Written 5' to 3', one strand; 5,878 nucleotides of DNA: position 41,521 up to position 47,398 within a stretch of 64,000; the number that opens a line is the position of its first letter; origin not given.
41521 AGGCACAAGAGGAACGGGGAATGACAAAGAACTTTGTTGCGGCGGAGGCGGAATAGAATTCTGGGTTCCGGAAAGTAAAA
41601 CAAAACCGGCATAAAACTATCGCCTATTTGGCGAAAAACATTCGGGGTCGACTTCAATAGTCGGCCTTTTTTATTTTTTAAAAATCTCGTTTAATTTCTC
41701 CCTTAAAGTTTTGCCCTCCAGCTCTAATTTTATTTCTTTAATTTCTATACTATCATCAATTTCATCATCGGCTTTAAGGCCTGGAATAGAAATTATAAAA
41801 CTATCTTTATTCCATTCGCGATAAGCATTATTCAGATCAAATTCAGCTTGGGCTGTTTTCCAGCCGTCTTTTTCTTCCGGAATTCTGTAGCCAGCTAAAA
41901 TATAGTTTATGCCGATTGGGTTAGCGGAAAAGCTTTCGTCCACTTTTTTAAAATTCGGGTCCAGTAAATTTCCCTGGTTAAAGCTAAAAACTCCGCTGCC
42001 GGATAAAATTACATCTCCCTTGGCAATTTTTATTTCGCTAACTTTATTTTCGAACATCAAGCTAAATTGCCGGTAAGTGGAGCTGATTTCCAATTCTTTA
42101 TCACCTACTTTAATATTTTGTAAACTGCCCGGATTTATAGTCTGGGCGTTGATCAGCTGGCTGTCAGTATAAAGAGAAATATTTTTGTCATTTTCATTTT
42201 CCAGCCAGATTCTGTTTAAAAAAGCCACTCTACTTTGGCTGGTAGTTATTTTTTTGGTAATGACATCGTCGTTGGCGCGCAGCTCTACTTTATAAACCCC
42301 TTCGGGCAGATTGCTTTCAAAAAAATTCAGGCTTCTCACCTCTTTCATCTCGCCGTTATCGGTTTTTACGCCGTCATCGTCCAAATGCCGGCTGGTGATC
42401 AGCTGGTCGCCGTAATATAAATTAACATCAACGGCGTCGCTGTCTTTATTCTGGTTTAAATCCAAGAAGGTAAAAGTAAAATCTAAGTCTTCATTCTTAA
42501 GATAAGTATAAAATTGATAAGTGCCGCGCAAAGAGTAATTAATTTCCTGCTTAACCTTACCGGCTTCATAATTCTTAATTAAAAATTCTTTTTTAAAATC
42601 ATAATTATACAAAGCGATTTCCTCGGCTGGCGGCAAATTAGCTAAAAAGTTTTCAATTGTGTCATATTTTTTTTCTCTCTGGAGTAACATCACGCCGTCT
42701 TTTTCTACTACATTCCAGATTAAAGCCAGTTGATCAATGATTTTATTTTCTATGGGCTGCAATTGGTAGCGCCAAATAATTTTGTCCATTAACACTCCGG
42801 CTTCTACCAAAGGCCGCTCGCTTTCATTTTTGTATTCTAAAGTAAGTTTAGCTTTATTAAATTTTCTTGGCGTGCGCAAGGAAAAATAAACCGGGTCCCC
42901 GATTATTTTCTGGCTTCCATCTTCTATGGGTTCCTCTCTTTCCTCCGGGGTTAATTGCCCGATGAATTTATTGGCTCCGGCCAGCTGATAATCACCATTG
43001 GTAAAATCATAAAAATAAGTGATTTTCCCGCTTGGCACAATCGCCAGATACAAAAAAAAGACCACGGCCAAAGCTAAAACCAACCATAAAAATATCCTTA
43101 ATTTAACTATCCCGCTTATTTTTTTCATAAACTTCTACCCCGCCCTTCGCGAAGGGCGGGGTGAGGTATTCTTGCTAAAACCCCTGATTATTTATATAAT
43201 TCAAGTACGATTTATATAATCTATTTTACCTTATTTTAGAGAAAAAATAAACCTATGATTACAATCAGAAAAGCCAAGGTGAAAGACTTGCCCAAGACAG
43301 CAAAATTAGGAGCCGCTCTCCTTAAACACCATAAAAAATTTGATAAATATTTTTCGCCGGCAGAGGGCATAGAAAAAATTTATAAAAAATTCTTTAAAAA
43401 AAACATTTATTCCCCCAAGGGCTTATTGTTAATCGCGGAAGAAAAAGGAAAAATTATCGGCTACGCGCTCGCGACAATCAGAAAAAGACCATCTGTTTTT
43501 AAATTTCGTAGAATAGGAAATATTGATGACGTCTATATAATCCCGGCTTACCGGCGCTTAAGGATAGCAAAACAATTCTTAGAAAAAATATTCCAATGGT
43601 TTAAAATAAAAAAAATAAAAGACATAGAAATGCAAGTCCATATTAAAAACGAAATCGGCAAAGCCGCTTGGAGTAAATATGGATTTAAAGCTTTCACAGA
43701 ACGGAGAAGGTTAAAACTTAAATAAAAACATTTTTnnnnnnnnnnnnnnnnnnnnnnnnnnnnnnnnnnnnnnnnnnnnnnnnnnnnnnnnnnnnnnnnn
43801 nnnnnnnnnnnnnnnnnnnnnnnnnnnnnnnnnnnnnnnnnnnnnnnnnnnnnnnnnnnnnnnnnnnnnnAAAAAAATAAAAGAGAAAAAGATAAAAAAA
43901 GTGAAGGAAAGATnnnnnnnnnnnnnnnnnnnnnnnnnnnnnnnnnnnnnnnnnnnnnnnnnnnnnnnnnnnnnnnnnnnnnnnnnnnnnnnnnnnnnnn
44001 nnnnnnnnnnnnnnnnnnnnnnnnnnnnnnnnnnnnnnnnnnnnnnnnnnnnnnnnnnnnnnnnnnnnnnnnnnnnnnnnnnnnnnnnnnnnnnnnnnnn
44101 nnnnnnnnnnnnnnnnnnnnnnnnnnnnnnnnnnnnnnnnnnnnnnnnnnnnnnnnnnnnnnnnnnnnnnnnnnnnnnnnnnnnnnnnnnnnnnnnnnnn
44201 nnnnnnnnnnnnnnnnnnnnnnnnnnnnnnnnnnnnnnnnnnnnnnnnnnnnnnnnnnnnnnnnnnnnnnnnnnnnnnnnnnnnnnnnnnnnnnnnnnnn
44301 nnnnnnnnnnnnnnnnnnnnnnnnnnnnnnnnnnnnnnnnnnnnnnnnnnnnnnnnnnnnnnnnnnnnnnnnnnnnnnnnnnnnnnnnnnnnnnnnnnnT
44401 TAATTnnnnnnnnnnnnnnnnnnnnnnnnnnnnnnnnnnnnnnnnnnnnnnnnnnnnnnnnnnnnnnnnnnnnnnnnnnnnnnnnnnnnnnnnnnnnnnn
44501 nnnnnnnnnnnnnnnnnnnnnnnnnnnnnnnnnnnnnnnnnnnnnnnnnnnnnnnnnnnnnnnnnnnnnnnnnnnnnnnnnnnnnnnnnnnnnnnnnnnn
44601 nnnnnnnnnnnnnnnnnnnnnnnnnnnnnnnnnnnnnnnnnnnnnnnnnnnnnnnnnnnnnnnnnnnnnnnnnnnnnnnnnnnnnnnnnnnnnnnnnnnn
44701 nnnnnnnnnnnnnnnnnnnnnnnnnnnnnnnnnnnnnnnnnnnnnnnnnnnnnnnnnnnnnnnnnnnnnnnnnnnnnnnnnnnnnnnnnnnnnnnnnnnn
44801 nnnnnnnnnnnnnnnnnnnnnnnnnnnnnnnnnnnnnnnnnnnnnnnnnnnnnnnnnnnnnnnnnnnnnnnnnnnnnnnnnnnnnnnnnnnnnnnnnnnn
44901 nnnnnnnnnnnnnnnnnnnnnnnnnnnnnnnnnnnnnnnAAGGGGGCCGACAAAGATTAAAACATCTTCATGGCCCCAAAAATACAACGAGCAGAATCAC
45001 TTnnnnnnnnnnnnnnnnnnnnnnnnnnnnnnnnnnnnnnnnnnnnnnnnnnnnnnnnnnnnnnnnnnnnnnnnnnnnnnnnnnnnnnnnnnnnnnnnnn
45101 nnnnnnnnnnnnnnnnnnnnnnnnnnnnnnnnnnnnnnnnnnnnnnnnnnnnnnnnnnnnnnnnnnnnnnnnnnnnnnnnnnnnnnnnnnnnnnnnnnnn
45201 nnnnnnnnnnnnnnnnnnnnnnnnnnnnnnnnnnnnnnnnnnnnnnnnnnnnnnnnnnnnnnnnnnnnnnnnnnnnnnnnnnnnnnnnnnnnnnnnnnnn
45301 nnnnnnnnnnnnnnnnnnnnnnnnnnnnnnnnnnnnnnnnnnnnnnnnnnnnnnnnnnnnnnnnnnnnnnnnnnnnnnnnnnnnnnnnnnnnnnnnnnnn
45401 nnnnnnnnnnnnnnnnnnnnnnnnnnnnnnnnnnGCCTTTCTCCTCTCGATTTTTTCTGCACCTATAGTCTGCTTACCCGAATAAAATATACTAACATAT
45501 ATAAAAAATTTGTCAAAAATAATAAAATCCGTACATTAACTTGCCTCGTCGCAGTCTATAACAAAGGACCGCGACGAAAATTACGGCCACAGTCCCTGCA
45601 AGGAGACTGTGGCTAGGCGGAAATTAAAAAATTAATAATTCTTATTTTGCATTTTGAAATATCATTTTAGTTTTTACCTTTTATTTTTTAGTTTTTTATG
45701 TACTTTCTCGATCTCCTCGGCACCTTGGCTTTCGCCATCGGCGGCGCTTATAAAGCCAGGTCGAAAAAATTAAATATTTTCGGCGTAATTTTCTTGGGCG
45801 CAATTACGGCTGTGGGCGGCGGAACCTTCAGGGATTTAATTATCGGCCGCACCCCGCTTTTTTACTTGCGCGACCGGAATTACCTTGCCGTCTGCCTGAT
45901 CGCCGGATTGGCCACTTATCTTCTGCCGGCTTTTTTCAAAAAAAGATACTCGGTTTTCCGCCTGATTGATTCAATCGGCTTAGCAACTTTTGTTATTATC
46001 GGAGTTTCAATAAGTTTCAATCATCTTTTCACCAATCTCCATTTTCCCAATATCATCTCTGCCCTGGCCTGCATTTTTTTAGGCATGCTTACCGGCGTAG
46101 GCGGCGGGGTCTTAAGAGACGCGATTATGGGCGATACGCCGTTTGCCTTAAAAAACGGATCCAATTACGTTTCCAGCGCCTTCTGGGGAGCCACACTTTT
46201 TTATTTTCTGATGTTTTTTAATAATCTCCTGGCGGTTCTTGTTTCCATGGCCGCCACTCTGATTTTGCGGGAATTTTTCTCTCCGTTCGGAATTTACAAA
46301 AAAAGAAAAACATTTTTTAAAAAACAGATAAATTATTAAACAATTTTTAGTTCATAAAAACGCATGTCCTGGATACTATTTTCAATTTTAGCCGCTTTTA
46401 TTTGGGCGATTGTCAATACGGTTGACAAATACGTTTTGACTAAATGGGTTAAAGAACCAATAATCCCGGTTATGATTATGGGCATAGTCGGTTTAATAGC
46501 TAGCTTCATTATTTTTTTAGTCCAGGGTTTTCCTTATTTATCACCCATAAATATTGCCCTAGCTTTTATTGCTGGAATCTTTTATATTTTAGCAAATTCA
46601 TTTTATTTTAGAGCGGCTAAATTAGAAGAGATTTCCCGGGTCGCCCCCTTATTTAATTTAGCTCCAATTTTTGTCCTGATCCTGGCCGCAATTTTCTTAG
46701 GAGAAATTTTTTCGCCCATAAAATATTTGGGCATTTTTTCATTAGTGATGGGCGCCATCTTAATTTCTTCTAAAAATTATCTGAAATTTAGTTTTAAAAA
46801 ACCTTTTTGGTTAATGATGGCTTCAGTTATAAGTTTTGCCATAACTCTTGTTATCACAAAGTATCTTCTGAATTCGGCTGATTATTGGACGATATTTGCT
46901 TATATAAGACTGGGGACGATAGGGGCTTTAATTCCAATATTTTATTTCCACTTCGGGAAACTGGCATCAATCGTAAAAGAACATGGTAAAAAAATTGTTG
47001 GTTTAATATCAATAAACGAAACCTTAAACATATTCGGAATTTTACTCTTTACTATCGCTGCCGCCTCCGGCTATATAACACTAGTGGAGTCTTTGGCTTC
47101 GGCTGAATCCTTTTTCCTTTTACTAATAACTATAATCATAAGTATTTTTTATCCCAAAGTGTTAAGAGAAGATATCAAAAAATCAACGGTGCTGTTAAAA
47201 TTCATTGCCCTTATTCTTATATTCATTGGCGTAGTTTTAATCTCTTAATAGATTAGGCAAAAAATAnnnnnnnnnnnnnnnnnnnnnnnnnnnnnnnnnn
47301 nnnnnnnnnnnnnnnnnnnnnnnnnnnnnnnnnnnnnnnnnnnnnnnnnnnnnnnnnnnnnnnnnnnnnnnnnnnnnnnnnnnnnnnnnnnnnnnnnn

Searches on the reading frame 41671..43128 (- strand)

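Call 71: search_protein_families(library=pfam, proteins=[window:41671-43128:-], max_evalue=0.001)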
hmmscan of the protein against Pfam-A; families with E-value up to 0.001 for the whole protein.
window:41671-43128:- (485 aa): 1 family
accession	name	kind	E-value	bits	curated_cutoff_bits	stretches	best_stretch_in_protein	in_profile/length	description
PF16967.11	TcfC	-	0.00014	21.8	29.4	0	314-339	12-36/68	E-set like domain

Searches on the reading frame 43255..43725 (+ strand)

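Call 71: search_protein_families(library=pfam, proteins=[window:43255-43725:+], max_evalue=0.001)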
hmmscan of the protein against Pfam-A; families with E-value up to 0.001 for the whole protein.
window:43255-43725:+ (156 aa): 4 families
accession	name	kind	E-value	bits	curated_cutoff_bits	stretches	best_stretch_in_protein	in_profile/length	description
PF00583.31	Acetyltransf_1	-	3.3e-11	43.9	20.7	1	38-144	17-116/116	Acetyltransferase (GNAT) family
PF13508.13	Acetyltransf_7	-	8.9e-09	36.1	27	1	56-145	3-83/84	Acetyltransferase (GNAT) domain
PF13673.13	Acetyltransf_10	-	1.6e-07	31.8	23.6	1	40-151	11-114/128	Acetyltransferase (GNAT) domain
PF13420.13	Acetyltransf_4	-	5.4e-05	23.7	24.3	1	4-152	1-142/155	Acetyltransferase (GNAT) domain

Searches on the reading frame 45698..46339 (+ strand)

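Call 71: search_protein_families(library=pfam, proteins=[window:45698-46339:+], max_evalue=0.001)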
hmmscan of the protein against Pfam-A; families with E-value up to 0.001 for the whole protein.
window:45698-46339:+ (213 aa): 1 family
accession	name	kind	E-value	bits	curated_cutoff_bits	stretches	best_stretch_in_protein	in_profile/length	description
PF03458.18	Gly_transporter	-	1.4e-37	127.9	23.5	2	3-76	2-76/78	Glycine transporter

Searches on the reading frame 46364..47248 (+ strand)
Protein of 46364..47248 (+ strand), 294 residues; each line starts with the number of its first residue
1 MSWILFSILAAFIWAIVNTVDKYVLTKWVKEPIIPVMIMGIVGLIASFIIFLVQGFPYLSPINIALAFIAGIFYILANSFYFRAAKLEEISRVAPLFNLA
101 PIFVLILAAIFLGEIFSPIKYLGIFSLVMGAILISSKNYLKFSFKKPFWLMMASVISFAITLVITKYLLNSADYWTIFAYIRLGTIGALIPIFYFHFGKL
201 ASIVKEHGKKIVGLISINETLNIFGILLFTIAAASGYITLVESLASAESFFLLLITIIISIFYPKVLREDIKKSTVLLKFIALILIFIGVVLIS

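Call 71: search_protein_families(library=pfam, proteins=[window:46364-47248:+], max_evalue=0.001)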
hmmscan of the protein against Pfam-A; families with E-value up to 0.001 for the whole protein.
window:46364-47248:+ (294 aa): 1 family
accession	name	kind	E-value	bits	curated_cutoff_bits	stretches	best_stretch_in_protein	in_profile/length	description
PF00892.27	EamA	-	1e-20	74.8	28.2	1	1-135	1-134/135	EamA-like transporter family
